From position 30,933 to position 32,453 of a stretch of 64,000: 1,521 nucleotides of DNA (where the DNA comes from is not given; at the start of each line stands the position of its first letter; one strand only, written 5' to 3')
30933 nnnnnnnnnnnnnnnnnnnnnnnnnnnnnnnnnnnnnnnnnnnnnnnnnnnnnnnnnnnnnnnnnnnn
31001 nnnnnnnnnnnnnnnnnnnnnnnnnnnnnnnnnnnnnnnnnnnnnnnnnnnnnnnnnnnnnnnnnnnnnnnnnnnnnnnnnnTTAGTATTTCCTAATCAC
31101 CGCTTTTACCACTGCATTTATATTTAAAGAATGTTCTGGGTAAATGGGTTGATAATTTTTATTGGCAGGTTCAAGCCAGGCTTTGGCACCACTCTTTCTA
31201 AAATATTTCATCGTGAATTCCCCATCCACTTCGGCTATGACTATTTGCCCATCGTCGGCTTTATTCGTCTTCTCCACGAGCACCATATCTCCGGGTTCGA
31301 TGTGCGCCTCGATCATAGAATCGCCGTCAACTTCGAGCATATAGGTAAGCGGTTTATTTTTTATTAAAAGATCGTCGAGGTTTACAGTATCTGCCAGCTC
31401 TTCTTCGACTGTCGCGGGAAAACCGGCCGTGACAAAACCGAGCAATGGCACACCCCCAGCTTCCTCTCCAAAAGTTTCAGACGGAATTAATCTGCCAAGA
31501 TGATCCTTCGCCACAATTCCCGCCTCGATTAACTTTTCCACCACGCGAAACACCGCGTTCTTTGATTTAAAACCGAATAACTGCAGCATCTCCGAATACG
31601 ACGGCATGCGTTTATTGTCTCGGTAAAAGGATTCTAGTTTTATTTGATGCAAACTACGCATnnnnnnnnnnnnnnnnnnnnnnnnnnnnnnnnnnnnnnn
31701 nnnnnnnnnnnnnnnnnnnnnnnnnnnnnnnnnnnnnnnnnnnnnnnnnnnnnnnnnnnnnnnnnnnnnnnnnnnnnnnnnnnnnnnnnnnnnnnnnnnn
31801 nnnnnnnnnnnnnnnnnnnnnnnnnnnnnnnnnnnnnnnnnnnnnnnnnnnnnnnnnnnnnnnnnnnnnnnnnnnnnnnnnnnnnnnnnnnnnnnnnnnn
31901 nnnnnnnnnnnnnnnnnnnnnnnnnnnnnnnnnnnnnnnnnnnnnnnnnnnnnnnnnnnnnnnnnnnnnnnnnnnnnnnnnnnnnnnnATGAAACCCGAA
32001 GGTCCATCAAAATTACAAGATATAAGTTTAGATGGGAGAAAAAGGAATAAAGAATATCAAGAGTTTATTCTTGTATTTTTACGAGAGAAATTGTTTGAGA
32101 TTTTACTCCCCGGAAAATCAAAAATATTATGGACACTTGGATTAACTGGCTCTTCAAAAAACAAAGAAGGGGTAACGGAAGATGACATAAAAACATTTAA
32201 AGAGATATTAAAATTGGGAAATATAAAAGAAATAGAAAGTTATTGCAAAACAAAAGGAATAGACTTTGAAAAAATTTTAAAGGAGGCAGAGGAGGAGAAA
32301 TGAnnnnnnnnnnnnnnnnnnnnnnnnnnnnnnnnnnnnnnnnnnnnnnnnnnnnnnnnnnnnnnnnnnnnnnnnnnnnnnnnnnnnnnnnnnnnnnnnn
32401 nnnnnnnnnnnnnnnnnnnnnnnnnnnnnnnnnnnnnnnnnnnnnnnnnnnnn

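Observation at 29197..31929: LexA-headed operon in which lexA is translationally coupled to a HEPN-like protein and followed by a Type II R-M pair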

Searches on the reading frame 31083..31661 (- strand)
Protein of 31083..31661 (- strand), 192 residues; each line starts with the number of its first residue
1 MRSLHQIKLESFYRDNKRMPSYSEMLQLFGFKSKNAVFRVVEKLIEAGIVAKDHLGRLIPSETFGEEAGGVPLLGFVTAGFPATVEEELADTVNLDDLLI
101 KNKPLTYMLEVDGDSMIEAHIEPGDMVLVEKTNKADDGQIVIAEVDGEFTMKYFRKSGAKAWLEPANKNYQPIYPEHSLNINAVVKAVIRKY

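Call 4: search_protein_families(library=pfam, proteins=[window:31083-31661:-], max_evalue=1)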
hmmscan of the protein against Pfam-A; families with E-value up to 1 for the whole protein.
window:31083-31661:- (192 aa): 4 families
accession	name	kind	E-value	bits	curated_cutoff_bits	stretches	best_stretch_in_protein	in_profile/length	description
PF00717.28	Peptidase_S24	-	2.4e-28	98.6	23.3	1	72-184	1-114/116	Peptidase S24-like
PF01726.22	LexA_DNA_bind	-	0.12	12.7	23.7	1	17-51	23-57/65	LexA DNA binding domain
PF09373.15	PMBR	-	0.14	12.7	24.9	1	10-22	18-30/33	Pseudomurein-binding repeat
PF06420.17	Mgm101p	-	0.2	11.7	27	1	77-143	10-76/170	Mitochondrial genome maintenance MGM101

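Call 6: search_protein_families(library=ncbifam, proteins=[window:31083-31661:-], max_evalue=1)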
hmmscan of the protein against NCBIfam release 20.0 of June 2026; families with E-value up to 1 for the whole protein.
window:31083-31661:- (192 aa): 6 families
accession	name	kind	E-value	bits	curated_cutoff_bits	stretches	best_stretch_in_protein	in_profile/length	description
TIGR00498.1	lexA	equivalog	8.3e-37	126.8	110.95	1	13-191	19-201/203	transcriptional repressor LexA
NF007621.2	PRK10276.1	subfamily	2.9e-30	104.7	110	1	79-190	2-115/115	translesion error-prone DNA polymerase V autoproteolytic subunit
NF051876.1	transXXX_HumD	equivalog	5.7e-09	36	120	1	80-173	2-94/129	HumD family translesion DNA polymerase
TIGR02036.1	dsdC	equivalog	0.033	13.2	352.4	1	140-182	89-130/302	DNA-binding transcriptional regulator DsdC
NF007491.0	PRK10086.1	equivalog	0.11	11.3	316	1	142-183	100-140/313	DNA-binding transcriptional regulator DsdC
TIGR02404.1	trehalos_R_Bsub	equivalog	0.16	11.6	211.95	1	11-54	16-58/233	trehalose operon repressor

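Call 7: search_protein_families(library=padloc, proteins=[window:31083-31661:-], max_evalue=1)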
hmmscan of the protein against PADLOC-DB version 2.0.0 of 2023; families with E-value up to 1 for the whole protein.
window:31083-31661:- (192 aa): 0 families

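Call 29: find_related_loci(query=window:31083-31661:-, collection=metagenome_contigs, flank=6000)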
Query window:31083-31661:- (192 aa) in metagenome_contigs; peptide patterns used: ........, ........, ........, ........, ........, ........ (x = any residue, [..] = any of these).
600 stretches matched a pattern (row limit reached: there are more); 418 encode a relative of the query (tblastn E <= 1e-3); the best 80 are kept; 80 distinct loci.
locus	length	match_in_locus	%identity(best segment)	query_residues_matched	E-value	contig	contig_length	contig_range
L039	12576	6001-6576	85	1-192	2e-112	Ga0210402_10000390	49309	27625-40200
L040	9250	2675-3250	87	1-192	2e-112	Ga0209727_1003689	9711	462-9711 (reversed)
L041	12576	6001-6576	85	1-192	1e-112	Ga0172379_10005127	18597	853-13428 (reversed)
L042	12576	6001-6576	86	1-192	5e-112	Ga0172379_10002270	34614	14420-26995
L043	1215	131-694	87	1-192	1e-120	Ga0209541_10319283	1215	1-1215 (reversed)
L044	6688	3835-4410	85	1-192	1e-110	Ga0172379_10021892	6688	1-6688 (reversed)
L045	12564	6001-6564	85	1-192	9e-110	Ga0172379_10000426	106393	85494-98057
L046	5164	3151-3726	85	1-192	1e-109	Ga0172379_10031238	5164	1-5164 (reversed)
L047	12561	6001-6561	85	2-192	3e-109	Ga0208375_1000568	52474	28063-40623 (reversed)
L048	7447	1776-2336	85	2-192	3e-109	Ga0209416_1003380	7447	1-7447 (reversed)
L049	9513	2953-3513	85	2-192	3e-109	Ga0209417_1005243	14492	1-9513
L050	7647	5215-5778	85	1-192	5e-109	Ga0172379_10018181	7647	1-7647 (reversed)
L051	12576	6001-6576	82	1-192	4e-109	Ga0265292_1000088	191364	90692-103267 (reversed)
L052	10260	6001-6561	85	2-192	3e-109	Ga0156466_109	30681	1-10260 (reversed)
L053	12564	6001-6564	85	1-192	6e-109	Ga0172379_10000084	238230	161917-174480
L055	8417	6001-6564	85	1-192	1e-108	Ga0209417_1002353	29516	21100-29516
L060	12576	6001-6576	83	1-192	5e-108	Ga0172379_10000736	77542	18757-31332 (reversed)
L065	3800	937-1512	83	1-192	5e-109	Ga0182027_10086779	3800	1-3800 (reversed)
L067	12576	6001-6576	81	1-192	3e-107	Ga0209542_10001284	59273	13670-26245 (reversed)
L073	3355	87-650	83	1-192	1e-108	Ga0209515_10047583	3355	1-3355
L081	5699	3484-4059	81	1-192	2e-105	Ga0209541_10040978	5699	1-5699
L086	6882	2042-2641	80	1-192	4e-105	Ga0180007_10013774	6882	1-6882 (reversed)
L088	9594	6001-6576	80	1-192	1e-104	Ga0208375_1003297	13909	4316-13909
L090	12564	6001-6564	82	1-192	1e-104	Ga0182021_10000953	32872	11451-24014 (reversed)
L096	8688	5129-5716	80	1-192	3e-104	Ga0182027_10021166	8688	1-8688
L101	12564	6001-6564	80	1-192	7e-104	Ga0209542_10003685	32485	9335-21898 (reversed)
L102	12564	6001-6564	82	1-192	1e-103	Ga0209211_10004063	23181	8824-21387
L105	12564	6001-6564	78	1-192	9e-104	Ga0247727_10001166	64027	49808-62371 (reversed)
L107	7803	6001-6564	80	1-192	2e-103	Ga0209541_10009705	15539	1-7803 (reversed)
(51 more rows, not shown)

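Call 37: search_protein_families(library=pfam, proteins=[L049:3524-4015:+, L090:6597-8171:+, L088:8196-9032:+, L096:5952-7013:+, L096:7019-8119:+, L060:6591-7610:+, L081:5047-5595:+, L073:1595-2356:+, L101:6594-7592:+, L101:7799-8356:+], max_evalue=0.01)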
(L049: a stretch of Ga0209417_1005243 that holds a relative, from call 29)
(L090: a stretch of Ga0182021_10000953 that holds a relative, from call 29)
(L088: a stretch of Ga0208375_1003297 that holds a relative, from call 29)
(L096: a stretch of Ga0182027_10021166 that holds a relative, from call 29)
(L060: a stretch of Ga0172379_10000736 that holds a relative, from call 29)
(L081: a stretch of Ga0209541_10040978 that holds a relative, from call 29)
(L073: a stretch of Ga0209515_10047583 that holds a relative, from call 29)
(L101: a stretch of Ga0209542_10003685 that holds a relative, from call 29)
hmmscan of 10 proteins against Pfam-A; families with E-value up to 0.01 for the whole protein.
L049:3524-4015:+ (163 aa): 1 family
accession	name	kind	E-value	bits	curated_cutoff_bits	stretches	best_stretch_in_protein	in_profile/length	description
PF18798.6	LPD3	-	0.00065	20.3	27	1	11-137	4-113/114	Large polyvalent protein-associated domain 3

L090:6597-8171:+ (524 aa): 3 families
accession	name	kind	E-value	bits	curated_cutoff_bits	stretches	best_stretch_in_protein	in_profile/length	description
PF01555.25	N6_N4_Mtase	-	3.6e-14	53.7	26.7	1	29-162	101-217/221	DNA methylase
PF09445.16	Methyltransf_15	-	0.0017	18.4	22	0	394-423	60-93/165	RNA cap guanine-N2 methyltransferase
PF00450.28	Peptidase_S10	-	0.0095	15.8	21.9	0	98-221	145-255/420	Serine carboxypeptidase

L088:8196-9032:+ (278 aa): 1 family
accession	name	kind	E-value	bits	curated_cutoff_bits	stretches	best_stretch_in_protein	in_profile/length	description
PF09520.16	RE_TdeIII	-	5.6e-71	239.4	27.2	1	9-253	2-242/242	Type II restriction endonuclease, TdeIII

L096:5952-7013:+ (353 aa): 1 family
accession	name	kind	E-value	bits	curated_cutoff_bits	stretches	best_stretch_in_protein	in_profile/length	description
PF00145.23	DNA_methylase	-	5e-98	329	22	1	32-349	1-323/324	C-5 cytosine-specific DNA methylase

L096:7019-8119:+ (366 aa): 0 families

L060:6591-7610:+ (339 aa): 0 families

L081:5047-5595:+ (182 aa): 0 families

L073:1595-2356:+ (253 aa): 1 family
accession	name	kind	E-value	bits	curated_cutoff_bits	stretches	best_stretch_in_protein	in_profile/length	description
PF14511.12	RE_EcoO109I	-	9.2e-75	251.2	22.5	1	8-211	2-197/198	Type II restriction endonuclease EcoO109I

L101:6594-7592:+ (332 aa): 1 family
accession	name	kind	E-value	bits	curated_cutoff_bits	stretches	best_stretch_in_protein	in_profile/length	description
PF02086.21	MethyltransfD12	-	5.5e-34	118.5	22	1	49-291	1-252/253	D12 class N6 adenine-specific DNA methyltransferase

L101:7799-8356:+ (185 aa): 1 family
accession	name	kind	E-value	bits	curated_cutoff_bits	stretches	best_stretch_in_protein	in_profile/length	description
PF23219.2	LAMB1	-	0.0052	17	26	1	17-125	49-153/155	LAMB1-4 helical domain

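Call 40: search_protein_families(library=pfam, proteins=[L067:7102-7797:+, L046:3744-4583:+, L055:7443-8042:+, L065:2064-2834:+, L067:6612-7109:+, L086:4251-5378:+, L102:6570-7211:+, L105:6603-7265:-, L107:6587-7120:+, L045:6619-7095:+], max_evalue=0.01)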
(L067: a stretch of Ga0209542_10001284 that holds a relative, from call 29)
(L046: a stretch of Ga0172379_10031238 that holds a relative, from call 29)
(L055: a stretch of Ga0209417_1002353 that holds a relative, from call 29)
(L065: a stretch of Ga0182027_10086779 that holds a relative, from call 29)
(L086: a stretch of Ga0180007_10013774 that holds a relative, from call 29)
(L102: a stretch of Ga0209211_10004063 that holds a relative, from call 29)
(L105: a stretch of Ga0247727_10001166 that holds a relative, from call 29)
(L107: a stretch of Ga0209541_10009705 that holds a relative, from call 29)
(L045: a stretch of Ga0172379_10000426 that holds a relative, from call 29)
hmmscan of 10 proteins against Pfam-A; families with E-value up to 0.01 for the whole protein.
L067:7102-7797:+ (231 aa): 2 families
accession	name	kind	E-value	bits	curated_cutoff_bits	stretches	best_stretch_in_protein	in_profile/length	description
PF13365.12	Trypsin_2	-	5.7e-15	56.7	27.6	1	36-192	1-144/144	Trypsin-like peptidase domain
PF00089.32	Trypsin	-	0.00011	22.5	20.6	1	31-199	18-199/220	Trypsin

L046:3744-4583:+ (279 aa): 1 family
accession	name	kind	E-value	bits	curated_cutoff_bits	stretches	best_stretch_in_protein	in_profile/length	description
PF02498.22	Bro-N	-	3.3e-11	44.1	25.6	1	22-111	8-92/96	BRO family, N-terminal domain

L055:7443-8042:+ (199 aa): 3 families
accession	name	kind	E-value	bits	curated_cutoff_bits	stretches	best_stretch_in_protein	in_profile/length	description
PF01844.29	HNH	-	5.8e-10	39.6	21.4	1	104-142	1-39/47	HNH endonuclease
PF14279.12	HNH_5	-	5.2e-07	29.9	27.5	1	104-145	1-41/56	HNH endonuclease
PF02945.21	Endonuclease_7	-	0.0066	16.8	23.6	0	87-121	9-44/82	Recombination endonuclease VII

L065:2064-2834:+ (256 aa): 1 family
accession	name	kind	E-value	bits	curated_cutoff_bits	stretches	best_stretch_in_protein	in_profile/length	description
PF13391.12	HNH_2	-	2.6e-13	50.1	21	1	150-201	1-66/66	HNH endonuclease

L067:6612-7109:+ (165 aa): 0 families

L086:4251-5378:+ (375 aa): 0 families

L102:6570-7211:+ (213 aa): 0 families

L105:6603-7265:- (220 aa): 2 families
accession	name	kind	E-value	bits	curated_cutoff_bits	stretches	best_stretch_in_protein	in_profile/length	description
PF13023.12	HD_3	-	4.9e-05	23.7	22.5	1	42-142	19-114/165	HD domain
PF01966.28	HD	-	0.00024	21.8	22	1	47-159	2-107/116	HD domain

L107:6587-7120:+ (177 aa): 1 family
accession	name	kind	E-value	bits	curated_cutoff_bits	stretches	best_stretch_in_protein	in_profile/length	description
PF01936.24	NYN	-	5.2e-15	56.7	24.2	1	7-133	5-129/145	NYN domain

L045:6619-7095:+ (158 aa): 1 family
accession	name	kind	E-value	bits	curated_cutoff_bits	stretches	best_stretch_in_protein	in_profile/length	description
PF03473.23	MOSC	-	8.6e-07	29.4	22.7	1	56-154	10-118/120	MOSC domain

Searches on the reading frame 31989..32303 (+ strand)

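Call 4: search_protein_families(library=pfam, proteins=[window:31989-32303:+], max_evalue=1)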
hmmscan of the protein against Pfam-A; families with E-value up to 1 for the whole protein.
window:31989-32303:+ (104 aa): 0 families

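Call 6: search_protein_families(library=ncbifam, proteins=[window:31989-32303:+], max_evalue=1)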
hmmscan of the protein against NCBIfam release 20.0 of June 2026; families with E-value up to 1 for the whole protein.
window:31989-32303:+ (104 aa): 1 family
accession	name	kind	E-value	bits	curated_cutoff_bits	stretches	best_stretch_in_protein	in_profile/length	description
NF052598.1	teichoic_TarQ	equivalog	0.026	13.5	350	1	58-99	290-331/347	teichoic acid biosynthesis protein TarQ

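Call 7: search_protein_families(library=padloc, proteins=[window:31989-32303:+], max_evalue=1)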
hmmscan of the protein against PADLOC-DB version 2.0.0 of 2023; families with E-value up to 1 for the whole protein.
window:31989-32303:+ (104 aa): 0 families

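Call 104: search_protein_families(library=phrogs, proteins=[window:31989-32303:+], max_evalue=0.01)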
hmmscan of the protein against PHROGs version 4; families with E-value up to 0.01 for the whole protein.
window:31989-32303:+ (104 aa): 0 families
